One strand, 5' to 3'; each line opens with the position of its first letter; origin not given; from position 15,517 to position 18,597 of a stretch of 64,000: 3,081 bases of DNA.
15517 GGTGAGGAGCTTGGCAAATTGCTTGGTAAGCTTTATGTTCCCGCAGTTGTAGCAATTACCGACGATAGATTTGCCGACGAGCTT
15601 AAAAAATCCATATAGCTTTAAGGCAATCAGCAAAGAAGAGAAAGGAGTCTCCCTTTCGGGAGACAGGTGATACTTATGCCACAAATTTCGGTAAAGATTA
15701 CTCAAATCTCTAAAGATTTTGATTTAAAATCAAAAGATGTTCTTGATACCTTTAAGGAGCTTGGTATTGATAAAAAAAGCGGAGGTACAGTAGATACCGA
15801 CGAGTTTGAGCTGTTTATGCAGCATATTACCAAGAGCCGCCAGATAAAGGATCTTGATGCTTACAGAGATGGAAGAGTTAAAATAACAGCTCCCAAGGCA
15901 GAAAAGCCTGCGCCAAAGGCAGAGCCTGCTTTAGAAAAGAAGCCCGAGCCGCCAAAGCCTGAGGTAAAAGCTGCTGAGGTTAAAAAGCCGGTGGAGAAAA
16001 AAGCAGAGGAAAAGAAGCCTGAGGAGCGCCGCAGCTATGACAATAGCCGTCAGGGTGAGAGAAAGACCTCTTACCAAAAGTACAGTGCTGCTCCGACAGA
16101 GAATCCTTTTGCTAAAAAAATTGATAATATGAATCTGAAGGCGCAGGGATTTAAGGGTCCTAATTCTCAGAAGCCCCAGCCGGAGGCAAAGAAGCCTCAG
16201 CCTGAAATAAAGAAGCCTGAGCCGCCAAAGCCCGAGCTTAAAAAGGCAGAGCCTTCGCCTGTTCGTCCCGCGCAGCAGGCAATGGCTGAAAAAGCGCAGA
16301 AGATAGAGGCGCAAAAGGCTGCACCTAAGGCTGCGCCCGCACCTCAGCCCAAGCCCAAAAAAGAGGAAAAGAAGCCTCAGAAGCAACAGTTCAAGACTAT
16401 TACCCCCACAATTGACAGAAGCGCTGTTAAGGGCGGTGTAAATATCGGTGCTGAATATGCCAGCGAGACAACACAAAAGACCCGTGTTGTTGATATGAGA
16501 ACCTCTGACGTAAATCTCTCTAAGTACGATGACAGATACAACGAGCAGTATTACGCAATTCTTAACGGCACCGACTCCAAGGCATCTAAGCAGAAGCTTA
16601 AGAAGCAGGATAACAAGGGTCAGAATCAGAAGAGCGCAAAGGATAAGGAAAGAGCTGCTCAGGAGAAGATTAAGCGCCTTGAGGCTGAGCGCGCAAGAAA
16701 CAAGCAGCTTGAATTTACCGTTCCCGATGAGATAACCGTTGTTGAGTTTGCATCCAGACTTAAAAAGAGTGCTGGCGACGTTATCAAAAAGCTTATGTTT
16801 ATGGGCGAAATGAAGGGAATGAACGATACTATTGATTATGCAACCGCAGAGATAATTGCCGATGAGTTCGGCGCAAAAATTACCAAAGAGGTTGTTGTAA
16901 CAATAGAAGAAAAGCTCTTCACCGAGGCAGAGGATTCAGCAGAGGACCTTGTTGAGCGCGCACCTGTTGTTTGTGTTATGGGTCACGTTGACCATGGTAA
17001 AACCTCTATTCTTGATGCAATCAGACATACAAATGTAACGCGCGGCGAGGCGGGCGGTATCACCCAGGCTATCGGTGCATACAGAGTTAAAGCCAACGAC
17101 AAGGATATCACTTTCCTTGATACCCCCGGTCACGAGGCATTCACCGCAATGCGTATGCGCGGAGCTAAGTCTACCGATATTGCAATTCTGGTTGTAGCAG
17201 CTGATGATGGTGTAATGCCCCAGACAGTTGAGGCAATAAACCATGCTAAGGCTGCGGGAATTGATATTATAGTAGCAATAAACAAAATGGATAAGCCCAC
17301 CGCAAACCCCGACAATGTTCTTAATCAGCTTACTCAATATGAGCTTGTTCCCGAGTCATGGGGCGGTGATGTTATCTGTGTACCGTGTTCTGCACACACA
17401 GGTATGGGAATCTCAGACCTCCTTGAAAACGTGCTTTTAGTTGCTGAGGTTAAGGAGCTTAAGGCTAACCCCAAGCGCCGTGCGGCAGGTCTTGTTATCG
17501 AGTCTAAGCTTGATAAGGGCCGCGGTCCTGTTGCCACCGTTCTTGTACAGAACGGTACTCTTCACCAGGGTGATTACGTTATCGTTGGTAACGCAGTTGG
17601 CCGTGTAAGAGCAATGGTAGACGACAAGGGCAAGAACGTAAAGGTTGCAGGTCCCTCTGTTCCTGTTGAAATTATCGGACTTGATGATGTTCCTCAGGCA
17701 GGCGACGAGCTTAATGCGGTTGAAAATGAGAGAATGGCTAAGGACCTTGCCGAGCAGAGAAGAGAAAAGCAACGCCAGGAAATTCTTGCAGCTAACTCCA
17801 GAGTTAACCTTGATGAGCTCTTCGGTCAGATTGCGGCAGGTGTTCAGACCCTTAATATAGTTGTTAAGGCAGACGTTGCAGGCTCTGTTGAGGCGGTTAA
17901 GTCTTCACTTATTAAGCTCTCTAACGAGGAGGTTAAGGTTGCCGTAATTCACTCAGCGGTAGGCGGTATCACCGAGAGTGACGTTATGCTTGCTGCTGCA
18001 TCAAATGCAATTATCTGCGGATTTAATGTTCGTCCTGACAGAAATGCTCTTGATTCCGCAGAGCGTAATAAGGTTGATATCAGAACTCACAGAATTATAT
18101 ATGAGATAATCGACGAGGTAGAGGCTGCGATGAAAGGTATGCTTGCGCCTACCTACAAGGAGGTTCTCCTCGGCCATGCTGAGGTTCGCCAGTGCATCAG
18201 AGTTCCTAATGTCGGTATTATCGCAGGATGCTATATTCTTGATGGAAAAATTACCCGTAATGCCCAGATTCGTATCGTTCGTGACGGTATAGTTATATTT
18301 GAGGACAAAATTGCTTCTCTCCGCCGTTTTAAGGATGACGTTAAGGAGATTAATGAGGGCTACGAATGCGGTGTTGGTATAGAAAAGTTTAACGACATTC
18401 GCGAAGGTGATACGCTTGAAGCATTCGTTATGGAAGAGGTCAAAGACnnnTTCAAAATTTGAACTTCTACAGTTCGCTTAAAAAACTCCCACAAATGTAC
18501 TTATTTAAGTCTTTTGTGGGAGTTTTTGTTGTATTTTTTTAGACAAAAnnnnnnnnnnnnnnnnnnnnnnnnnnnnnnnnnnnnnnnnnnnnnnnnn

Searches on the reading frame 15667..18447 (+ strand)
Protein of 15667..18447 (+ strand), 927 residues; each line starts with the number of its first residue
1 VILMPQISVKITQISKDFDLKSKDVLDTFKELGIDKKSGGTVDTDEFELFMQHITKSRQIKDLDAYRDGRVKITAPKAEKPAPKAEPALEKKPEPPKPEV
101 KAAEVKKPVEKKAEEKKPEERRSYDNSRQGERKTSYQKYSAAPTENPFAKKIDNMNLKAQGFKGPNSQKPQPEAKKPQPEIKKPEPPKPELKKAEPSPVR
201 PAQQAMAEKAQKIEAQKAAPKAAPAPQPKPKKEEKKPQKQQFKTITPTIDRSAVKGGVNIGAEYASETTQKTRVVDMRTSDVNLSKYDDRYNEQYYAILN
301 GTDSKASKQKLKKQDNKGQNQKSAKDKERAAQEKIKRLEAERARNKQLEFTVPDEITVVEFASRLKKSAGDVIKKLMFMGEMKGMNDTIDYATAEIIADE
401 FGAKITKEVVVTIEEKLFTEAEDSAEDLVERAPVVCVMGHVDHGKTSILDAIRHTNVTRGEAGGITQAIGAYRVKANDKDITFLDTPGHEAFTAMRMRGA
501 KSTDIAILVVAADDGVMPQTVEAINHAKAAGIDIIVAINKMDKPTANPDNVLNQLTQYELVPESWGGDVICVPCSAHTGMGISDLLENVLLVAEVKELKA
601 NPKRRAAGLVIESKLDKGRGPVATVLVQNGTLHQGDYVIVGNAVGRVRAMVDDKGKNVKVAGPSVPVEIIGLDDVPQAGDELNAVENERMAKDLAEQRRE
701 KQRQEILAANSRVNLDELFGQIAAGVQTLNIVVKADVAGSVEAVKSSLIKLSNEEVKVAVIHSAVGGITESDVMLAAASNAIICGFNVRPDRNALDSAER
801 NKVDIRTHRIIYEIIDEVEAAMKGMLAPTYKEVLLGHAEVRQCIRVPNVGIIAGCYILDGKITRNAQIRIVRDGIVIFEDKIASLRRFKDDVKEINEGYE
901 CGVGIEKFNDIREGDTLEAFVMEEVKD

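Call 109: search_protein_families(library=pfam, proteins=[window:15667-18447:+], max_evalue=0.0001)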
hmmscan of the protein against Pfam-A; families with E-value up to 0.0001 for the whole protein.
window:15667-18447:+ (927 aa): 8 families
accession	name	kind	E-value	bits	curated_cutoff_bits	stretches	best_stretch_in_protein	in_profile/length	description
PF11987.13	IF-2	-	8.8e-42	142.2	27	1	707-819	4-117/117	Translation-initiation factor 2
PF00009.33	GTP_EFTU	-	1.4e-35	123.1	26.5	1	432-590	3-183/188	Elongation factor Tu GTP binding domain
PF22042.2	EF-G_D2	-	4.8e-33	113.6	27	1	606-684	2-83/84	Elongation factor G domain 2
PF04760.21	IF2_N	-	5.8e-20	71.3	25.3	1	353-403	1-52/53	Translation initiation factor IF-2, N-terminal region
PF01926.29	MMR_HSR1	-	7.1e-10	39.4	21.9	1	435-540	2-113/113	50S ribosome-binding GTPase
PF03144.31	GTP_EFTU_D2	-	8.9e-09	36.1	30.3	1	850-917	1-72/73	Elongation factor Tu domain 2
PF09439.16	SRPRB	-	1.2e-05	25.3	25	1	431-554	2-132/178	Signal recognition particle receptor beta subunit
PF02421.24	FeoB_N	-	6.5e-05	22.9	27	0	435-588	3-155/156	Ferrous iron transport protein B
